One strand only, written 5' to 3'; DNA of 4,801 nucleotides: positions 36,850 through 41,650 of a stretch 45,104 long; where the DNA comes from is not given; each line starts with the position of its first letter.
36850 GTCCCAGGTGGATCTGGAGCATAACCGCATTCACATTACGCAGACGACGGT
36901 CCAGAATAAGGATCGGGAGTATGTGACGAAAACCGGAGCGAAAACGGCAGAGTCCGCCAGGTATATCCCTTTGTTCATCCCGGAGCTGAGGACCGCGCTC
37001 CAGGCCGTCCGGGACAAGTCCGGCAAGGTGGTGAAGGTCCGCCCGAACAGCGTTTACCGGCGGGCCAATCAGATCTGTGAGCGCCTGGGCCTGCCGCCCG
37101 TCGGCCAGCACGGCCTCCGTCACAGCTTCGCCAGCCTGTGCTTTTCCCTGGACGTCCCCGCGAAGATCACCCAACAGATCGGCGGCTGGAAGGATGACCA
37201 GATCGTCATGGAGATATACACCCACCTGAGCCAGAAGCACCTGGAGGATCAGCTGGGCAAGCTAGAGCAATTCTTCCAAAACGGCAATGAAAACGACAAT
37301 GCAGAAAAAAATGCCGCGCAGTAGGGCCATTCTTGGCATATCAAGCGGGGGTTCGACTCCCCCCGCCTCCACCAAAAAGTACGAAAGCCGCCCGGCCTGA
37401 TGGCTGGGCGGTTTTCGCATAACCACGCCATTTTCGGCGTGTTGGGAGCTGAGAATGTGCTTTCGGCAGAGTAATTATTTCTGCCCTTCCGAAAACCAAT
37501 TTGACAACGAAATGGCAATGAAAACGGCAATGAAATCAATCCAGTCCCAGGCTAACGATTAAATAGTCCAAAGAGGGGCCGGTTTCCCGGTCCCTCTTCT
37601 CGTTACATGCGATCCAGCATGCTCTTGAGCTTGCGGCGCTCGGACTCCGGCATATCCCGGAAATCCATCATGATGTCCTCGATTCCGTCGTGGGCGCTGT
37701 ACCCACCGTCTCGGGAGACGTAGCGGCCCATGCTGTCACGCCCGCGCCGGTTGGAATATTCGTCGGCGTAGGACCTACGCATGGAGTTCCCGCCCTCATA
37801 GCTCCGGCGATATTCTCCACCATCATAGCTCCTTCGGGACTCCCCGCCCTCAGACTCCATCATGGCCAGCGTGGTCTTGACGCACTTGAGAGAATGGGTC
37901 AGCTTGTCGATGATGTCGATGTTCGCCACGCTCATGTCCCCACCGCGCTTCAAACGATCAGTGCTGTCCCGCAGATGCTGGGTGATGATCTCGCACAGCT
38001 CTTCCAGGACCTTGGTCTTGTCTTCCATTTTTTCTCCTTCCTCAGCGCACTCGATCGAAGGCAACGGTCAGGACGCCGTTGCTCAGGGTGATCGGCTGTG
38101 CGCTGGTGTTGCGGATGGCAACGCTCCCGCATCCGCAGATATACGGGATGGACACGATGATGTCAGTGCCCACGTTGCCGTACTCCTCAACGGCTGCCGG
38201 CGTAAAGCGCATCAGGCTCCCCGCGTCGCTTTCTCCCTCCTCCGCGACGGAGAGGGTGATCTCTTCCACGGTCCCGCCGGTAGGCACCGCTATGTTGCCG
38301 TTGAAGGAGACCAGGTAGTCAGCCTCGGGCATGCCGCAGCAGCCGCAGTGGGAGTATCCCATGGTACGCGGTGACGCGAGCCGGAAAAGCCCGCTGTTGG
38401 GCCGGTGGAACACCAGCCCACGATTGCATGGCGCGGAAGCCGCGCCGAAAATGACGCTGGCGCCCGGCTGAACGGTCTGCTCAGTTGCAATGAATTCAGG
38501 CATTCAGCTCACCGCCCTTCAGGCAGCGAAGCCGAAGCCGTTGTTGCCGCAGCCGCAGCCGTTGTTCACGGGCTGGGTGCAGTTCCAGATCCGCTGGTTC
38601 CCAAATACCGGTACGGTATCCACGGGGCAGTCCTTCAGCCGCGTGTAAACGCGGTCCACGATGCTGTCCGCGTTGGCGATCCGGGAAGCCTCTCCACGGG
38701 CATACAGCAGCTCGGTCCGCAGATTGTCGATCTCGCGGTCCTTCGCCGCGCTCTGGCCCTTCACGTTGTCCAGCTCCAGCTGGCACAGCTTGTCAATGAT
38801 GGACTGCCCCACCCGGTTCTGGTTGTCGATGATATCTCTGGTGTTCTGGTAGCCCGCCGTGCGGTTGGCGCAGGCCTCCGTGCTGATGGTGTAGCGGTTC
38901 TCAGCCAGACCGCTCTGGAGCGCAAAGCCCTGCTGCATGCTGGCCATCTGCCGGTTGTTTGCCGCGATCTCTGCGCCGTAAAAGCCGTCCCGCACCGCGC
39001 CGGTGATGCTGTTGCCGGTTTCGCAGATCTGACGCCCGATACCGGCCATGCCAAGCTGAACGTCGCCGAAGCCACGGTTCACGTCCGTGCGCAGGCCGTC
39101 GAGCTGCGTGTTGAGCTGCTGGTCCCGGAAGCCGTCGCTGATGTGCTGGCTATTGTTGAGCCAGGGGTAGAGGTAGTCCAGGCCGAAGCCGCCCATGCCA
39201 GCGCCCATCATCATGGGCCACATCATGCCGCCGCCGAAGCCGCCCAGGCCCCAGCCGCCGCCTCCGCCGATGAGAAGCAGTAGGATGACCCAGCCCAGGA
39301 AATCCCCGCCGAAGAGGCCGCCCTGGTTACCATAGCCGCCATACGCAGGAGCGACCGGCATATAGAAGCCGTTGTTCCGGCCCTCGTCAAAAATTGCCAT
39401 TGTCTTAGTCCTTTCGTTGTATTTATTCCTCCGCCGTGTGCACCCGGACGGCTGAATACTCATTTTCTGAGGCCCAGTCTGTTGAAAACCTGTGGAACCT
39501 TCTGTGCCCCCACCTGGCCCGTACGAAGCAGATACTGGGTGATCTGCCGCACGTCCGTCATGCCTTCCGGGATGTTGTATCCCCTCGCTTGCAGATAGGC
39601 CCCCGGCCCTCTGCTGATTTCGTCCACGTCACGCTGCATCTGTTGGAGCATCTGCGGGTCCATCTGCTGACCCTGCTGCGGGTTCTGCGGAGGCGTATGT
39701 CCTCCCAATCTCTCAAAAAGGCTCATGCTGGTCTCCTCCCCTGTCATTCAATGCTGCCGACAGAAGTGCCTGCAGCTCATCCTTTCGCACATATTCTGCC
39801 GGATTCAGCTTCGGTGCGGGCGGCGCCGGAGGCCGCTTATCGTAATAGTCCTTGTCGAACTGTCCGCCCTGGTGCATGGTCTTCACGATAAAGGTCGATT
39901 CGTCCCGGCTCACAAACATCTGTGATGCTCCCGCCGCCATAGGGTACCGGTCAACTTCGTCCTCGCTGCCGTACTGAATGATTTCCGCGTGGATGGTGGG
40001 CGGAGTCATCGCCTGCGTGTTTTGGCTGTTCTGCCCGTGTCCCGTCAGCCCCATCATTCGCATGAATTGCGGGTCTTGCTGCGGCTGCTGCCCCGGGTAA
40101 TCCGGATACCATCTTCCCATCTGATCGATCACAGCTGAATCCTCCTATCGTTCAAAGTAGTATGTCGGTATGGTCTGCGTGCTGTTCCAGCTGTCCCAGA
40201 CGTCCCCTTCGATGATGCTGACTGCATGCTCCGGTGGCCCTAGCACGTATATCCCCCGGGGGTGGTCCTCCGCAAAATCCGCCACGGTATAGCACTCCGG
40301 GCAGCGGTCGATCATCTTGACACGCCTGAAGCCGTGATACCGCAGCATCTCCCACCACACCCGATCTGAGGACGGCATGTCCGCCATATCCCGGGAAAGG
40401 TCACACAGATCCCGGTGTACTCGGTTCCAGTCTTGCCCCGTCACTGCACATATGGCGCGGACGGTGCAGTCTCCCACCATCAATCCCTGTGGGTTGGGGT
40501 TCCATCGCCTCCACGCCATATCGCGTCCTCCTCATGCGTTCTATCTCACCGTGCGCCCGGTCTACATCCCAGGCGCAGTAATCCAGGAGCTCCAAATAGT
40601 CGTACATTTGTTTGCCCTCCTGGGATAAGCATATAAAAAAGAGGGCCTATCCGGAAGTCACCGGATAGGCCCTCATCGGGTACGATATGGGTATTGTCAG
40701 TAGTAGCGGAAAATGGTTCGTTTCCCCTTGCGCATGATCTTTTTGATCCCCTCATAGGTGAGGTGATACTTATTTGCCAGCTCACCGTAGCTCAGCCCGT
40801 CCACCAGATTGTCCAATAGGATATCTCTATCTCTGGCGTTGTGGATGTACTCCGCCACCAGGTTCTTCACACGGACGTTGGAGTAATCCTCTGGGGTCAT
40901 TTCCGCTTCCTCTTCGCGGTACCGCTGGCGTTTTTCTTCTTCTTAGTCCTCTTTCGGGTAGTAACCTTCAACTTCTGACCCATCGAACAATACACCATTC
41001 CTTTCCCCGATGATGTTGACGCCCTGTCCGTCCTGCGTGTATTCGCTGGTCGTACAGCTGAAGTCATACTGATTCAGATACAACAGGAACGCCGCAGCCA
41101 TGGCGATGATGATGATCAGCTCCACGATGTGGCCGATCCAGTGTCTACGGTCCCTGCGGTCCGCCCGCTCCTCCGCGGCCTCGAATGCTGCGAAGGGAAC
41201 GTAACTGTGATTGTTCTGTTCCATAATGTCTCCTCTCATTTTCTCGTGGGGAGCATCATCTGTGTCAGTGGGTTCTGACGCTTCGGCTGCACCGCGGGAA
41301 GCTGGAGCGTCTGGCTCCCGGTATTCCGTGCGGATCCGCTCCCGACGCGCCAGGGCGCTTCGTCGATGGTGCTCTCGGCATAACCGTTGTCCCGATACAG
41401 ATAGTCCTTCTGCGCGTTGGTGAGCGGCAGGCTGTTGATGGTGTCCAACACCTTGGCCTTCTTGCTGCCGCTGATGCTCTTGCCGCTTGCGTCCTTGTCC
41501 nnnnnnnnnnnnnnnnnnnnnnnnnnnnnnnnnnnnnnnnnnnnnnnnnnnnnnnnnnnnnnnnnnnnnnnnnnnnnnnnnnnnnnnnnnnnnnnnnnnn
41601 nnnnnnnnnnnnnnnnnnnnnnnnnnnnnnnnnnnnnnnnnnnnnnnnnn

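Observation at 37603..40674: A terminator-insulated accessory cluster of Gly/Cys/Gln-rich proteins lies next to attP (candidate lysogenic-conversion system)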

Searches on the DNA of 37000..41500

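Call 24: search_rna_families(source=window, start=37000, end=41500, threshold=evalue, max_evalue=1)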
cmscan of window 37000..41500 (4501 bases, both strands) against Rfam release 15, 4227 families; matches with E-value up to 1: 4.
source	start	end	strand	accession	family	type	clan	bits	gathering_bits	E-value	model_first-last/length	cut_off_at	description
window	40631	40686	-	RF00236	ctRNA_pGA1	Gene; antisense;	-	30.4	45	0.0034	1-79/79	no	ctRNA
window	37324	37374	+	RF00023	tmRNA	Gene;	CL00001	24.4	47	4.2e-07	1-374/374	no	transfer-messenger RNA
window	37347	37410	+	RF04321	tmRNA_permuted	Gene;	-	23.6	47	0.062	36-93/213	no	permuted transfer-messenger RNA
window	37369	37428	-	RF00236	ctRNA_pGA1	Gene; antisense;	-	21.5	45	0.53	1-79/79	no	ctRNA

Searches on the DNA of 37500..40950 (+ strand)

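Call 9: search_dna_similar(query=window:37500-40950:+, collection=phages, mode=distant, max_rows=25)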
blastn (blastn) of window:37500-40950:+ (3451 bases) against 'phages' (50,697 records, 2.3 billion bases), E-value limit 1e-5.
Records with a match: 1; places in all: 1; records where one place covers at least 80% of the query: 0.
Best place of each record, by identity: 80-90% 1.
By first word of the organism name: Dulem 1.
By host as written in the record: Propithecus coquereli 1.
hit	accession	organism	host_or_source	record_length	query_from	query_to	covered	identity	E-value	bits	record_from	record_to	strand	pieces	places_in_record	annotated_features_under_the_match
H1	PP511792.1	Dulem virus 33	Propithecus coquereli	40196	2748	2804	2%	84.2%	1e-6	64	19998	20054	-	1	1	hypothetical protein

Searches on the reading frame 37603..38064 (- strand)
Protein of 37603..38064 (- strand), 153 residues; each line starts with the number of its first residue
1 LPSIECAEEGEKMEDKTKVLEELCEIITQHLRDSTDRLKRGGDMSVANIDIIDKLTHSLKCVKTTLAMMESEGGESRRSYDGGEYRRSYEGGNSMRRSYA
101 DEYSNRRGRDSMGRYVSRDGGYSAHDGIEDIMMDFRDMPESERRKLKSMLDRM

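Call 7: search_protein_families(library=pfam, max_evalue=0.1, proteins=[window:37603-38064:-])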
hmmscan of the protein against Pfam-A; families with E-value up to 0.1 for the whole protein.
window:37603-38064:- (153 aa): 0 families

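Call 8: search_protein_families(library=phrogs, max_evalue=0.1, proteins=[window:37603-38064:-])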
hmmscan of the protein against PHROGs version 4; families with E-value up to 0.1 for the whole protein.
window:37603-38064:- (153 aa): 0 families

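Call 18: search_protein_families(library=ncbifam, max_evalue=0.1, proteins=[window:37603-38064:-])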
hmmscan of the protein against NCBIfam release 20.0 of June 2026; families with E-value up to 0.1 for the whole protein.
window:37603-38064:- (153 aa): 0 families

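Call 19: search_protein_families(library=padloc, max_evalue=0.1, proteins=[window:37603-38064:-])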
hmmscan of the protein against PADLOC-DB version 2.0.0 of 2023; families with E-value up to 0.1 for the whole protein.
window:37603-38064:- (153 aa): 0 families

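Call 84: search_protein_families(library=pfam, alignment_id=A6, max_evalue=0.05)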
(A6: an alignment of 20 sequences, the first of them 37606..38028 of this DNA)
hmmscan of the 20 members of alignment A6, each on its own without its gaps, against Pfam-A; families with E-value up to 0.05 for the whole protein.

A. member 1, window:37606-38028:- (141 aa): 0 families

B. families by the number of members that match (of 20 scanned): 3 families
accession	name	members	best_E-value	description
PF13779.11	DUF4175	1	0.023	Domain of unknown function (DUF4175)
PF21733.3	Death_3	1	0.04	Death domain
PF06529.16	Vert_IL3-reg_TF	1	0.049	Vertebrate interleukin-3 regulated transcription factor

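Call 85: search_solved_structures(query=A6, max_evalue=5, show_alignments=1)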
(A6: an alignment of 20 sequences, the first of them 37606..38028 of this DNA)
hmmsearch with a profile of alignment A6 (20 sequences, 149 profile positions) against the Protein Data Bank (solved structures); distinct sequences matched with E-value up to 5: 6.
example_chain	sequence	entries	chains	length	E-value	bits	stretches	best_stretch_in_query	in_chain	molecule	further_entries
6lpd_A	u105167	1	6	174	0.59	14.1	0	103-144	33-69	Ferritin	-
6z1p_AT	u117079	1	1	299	0.65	13.9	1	29-102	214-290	Signal peptide-binding domain protein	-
3ign_A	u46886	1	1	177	0.78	13.7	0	11-68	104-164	Diguanylate cyclase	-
6gsm_j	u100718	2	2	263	2.7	11.9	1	5-51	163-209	Eukaryotic translation initiation factor 2 subunit alpha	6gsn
3j81_j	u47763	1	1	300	3.3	11.7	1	5-51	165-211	eIF2 alpha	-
8a3k_UNK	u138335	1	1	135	4.4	11.2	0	5-52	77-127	sc-apCC-4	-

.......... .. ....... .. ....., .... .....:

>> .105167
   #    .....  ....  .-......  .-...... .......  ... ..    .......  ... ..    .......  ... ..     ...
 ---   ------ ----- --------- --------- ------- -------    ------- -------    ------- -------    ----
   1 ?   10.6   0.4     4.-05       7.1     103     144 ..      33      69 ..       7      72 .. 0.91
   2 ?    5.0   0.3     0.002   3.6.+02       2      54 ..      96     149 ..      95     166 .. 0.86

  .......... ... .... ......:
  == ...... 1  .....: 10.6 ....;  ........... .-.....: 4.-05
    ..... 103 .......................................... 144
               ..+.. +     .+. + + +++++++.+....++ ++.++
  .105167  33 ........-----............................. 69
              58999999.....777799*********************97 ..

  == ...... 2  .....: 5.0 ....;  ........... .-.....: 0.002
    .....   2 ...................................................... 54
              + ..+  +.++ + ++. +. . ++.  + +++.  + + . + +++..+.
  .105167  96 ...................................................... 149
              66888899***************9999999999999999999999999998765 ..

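Call 109: search_dna_similar(query=window:37603-38028:-, collection=phages, mode=protein, max_rows=30, max_evalue=0.01)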
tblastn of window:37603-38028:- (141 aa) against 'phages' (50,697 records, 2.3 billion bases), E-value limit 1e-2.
No match.
